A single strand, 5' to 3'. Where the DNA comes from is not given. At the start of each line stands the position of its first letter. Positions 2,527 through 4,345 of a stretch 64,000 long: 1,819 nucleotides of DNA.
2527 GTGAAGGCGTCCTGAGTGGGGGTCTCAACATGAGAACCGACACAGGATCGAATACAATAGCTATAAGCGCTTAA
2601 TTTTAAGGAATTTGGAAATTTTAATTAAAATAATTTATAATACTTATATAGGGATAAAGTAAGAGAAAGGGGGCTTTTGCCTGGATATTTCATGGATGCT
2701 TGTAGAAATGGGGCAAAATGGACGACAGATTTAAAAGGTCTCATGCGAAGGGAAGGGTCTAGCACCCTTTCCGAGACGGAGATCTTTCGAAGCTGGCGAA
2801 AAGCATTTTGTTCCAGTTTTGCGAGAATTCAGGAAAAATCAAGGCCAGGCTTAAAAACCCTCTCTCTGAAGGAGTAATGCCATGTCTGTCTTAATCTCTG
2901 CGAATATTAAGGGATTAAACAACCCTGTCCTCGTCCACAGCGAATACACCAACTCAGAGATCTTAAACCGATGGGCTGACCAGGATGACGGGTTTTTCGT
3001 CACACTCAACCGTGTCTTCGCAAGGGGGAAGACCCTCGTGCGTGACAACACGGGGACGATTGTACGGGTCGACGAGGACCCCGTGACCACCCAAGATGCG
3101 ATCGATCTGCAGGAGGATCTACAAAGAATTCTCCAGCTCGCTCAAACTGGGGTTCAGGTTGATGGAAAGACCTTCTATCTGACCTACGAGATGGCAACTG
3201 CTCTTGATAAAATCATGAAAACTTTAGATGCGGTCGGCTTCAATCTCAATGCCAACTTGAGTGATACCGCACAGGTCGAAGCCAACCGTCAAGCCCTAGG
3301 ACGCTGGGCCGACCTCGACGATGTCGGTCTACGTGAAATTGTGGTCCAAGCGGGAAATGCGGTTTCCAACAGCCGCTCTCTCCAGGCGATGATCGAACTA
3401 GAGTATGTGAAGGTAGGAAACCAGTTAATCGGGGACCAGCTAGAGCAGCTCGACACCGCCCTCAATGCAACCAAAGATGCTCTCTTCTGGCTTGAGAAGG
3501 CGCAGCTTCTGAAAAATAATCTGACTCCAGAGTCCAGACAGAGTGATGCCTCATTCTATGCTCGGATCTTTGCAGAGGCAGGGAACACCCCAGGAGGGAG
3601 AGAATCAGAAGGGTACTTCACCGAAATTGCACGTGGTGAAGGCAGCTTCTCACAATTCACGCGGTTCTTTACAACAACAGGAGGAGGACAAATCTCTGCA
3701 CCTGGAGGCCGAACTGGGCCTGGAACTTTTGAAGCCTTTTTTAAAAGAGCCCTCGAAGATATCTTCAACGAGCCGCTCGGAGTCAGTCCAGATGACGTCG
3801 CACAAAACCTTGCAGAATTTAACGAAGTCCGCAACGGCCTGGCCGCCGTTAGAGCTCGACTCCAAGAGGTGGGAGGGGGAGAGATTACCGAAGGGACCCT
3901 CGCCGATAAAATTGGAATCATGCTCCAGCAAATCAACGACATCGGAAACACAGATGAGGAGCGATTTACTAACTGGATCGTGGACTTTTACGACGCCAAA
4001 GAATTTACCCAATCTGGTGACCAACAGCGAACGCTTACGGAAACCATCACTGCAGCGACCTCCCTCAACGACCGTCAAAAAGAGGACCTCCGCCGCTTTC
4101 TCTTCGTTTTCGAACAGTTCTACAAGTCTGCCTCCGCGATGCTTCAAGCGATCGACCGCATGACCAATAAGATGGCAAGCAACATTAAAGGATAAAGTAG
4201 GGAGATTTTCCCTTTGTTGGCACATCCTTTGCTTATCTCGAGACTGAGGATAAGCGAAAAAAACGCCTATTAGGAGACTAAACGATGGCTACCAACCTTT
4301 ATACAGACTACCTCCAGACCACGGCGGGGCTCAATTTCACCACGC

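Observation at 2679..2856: A ~175-nt non-coding element duplicated upstream of two T3SS operons (second copy at 8214-8386)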

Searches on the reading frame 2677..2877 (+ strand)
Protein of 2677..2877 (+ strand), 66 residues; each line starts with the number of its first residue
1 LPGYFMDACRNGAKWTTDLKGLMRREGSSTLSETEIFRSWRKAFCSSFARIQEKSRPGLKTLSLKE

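Call 6: search_protein_families(library=pfam, proteins=[window:2677-2877:+], max_evalue=0.01)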
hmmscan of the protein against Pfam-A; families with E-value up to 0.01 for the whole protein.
window:2677-2877:+ (66 aa): 0 families

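Call 58: search_protein_representatives(protein=window:2677-2874:+)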
Query: 66 residues. Proteins with E-value up to 0.001 (for the whole library): 1; up to 1e-10: 0; up to 1e-30: 0. The best 1 are listed.
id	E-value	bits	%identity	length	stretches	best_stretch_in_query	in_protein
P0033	8.0e-06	42.0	51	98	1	6-56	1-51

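Call 60: find_encoding_contigs(protein=P0033, flank=10000, max_places=5)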
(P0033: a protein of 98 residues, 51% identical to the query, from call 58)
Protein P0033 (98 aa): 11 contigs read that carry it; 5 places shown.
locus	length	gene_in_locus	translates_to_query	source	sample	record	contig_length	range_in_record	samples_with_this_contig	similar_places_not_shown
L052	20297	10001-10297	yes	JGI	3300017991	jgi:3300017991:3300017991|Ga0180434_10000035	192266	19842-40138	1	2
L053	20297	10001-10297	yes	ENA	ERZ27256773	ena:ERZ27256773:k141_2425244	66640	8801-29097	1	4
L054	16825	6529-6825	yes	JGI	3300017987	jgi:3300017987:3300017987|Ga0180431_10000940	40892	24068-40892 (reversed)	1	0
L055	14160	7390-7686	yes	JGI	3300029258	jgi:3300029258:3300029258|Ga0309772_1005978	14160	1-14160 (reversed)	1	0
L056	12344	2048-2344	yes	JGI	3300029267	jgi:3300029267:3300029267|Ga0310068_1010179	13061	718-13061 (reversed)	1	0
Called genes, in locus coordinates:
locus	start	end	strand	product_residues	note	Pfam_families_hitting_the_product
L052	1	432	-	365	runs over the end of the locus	PF01938:TRAM (weak)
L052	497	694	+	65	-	-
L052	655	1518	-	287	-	-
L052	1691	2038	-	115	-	-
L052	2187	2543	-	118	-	-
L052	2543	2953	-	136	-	-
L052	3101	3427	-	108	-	-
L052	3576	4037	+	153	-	-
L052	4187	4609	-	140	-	PF02590:SPOUT_MTase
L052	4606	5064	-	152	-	PF01668:SmpB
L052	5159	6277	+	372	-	PF00712:DNA_pol3_beta, PF02767:DNA_pol3_beta_2, PF02768:DNA_pol3_beta_3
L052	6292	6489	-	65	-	-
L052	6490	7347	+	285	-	PF02463:SMC_N (weak)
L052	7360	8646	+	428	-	-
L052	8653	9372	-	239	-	-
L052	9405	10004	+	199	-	PF01209:Ubie_methyltran (weak), PF13847:Methyltransf_31, PF08242:Methyltransf_12 (weak), PF13649:Methyltransf_25 (weak), PF06962:rRNA_methylase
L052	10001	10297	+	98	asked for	-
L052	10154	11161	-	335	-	PF00478:IMPDH, PF01070:FMN_dh, PF00977:His_biosynth (faint), PF03060:NMO, PF01645:Glu_synthase (weak)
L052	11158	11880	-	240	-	PF01113:DapB_N, PF05173:DapB_C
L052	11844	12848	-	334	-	PF11495:TrmB_EBD_N (faint), PF13091:PLDc_2, PF00614:PLDc (weak), PF13091:PLDc_2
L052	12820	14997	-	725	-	PF23139:OB_YrrC, PF14520:HHH_5 (weak), PF14490:HHH_RecD2, PF05970:PIF1 (faint), PF13245:AAA_19, PF13604:AAA_30, PF18335:SH3_13, PF13538:UvrD_C_2, +2 more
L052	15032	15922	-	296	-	PF01370:Epimerase, PF08338:DUF1731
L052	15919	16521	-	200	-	-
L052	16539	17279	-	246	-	PF00535:Glycos_transf_2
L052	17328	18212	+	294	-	PF01531:Glyco_transf_11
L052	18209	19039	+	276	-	PF20102:DUF6492 (weak)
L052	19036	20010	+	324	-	-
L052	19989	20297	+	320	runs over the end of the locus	-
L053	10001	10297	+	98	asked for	-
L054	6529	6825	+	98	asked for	-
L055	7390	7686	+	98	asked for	-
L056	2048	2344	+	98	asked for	-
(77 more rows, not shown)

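Call 69: find_homologous_proteins(query=A7, max_evalue=10)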
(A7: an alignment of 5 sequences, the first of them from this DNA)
Query A7 (5 sequences): 1 candidates shared short words with the query, none scored E <= 10.

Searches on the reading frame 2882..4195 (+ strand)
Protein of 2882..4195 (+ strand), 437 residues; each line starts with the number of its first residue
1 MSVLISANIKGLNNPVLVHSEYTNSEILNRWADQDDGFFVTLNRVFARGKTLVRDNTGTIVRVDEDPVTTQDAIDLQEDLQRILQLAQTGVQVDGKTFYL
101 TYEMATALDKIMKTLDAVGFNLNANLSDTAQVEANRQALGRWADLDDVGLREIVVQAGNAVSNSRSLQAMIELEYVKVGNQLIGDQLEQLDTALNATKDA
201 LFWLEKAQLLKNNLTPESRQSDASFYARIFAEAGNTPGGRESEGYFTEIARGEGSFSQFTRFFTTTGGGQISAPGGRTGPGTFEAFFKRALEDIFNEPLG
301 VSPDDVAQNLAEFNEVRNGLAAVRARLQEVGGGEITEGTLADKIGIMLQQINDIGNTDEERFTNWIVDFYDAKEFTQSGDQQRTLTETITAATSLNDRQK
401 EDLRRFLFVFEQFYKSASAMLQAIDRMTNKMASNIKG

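Call 6: search_protein_families(library=pfam, proteins=[window:2882-4195:+], max_evalue=0.01)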
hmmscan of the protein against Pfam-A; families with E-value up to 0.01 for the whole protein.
window:2882-4195:+ (437 aa): 0 families

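Call 8: find_encoding_contigs(protein=window:2882-4195:+, flank=10000, max_places=6)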
Protein window:2882-4195:+ (437 aa): 11 contigs read that carry it; 6 places shown.
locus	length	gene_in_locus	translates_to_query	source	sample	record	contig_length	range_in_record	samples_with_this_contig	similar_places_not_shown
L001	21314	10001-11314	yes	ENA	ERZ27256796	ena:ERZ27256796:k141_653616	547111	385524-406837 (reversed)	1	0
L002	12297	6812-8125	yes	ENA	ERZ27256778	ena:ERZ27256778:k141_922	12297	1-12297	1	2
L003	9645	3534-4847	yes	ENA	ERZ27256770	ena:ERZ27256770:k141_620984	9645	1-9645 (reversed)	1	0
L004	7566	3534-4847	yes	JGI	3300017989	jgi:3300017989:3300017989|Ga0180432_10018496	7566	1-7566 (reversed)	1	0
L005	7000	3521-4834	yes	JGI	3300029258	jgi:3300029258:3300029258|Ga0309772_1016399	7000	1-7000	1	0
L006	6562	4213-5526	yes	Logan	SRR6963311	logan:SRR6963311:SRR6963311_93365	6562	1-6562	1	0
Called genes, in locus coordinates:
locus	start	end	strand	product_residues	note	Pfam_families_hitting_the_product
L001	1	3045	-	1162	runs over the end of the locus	PF08455:SNF2_assoc, PF00176:SNF2-rel_dom, PF00270:DEAD, PF04851:ResIII, PF00271:Helicase_C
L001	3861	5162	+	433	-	PF05697:Trigger_N, PF05698:Trigger_C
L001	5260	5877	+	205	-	PF00574:CLP_protease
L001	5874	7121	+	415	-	PF06689:zf-C4_ClpX, PF00004:AAA, PF07724:AAA_2, PF07728:AAA_5 (faint), PF10431:ClpB_D2-small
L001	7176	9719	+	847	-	-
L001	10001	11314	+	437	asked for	-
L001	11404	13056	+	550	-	-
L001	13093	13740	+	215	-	PF13181:TPR_8 (faint), PF07719:TPR_2 (faint), PF00515:TPR_1 (faint)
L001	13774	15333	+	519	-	-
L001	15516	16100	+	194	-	PF07720:TPR_3 (faint)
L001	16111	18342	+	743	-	-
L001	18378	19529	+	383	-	-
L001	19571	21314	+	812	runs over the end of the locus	-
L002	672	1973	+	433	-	PF05697:Trigger_N, PF05698:Trigger_C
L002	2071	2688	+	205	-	PF00574:CLP_protease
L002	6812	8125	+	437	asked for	-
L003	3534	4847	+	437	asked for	-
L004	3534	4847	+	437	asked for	-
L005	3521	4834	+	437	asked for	-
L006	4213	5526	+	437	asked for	-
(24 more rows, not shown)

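Call 16: find_homologous_proteins(query=window:2882-4195:+)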
Query window:2882-4195:+ (437 aa): 19 proteins with E <= 0.001 among 8000 candidates.
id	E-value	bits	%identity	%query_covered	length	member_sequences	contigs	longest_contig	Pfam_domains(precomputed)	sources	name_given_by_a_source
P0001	1.2e-282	955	100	100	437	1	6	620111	-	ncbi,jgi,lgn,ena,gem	-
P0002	1.6e-92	329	41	97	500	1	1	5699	-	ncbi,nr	ncbi:MAG: hypothetical protein KDK48_02125, partial [Chlamydiia bacterium]|nr:hypothetical protein [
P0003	1.2e-70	257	38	100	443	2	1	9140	-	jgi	-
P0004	9.7e-68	247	37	100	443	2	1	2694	-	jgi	-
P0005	2.1e-65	239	38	100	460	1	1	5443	-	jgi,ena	-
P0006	4.5e-61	225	35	100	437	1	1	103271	-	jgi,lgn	-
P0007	8.7e-61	224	41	50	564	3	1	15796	-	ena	-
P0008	1.4e-58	217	37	50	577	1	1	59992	-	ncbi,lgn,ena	-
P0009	3.8e-58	216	36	99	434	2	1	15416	-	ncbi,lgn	-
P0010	1.5e-53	200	33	83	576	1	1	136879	-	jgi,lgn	-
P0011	5.4e-51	192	32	59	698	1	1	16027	-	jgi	-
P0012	2.5e-33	134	32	99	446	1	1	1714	-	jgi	jgi:hypothetical protein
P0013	8.6e-30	122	30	81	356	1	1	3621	-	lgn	-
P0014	4.1e-29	120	29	98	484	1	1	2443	-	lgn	-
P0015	7.4e-29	119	34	34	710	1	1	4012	-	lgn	-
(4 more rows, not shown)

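Call 48: search_protein_families(library=ncbifam, proteins=[window:2882-4195:+], max_evalue=0.01)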
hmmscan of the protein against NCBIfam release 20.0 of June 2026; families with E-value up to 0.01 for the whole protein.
window:2882-4195:+ (437 aa): 0 families

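Call 63: list_cluster_members(proteins=[P0001, P0033, L052:5159-6277:+])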
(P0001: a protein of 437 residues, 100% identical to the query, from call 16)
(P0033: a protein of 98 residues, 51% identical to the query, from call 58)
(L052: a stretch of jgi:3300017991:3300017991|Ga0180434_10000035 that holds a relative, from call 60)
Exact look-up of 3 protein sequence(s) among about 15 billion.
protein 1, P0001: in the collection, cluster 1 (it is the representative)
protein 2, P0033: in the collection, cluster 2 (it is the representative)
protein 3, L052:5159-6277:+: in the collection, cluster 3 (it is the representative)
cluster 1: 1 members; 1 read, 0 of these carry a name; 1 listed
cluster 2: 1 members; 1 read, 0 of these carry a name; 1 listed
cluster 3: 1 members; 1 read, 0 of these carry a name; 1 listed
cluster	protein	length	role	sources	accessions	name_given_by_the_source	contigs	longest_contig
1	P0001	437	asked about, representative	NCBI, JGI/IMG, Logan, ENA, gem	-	-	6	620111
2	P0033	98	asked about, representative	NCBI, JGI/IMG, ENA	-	-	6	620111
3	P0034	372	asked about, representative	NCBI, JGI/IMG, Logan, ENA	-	-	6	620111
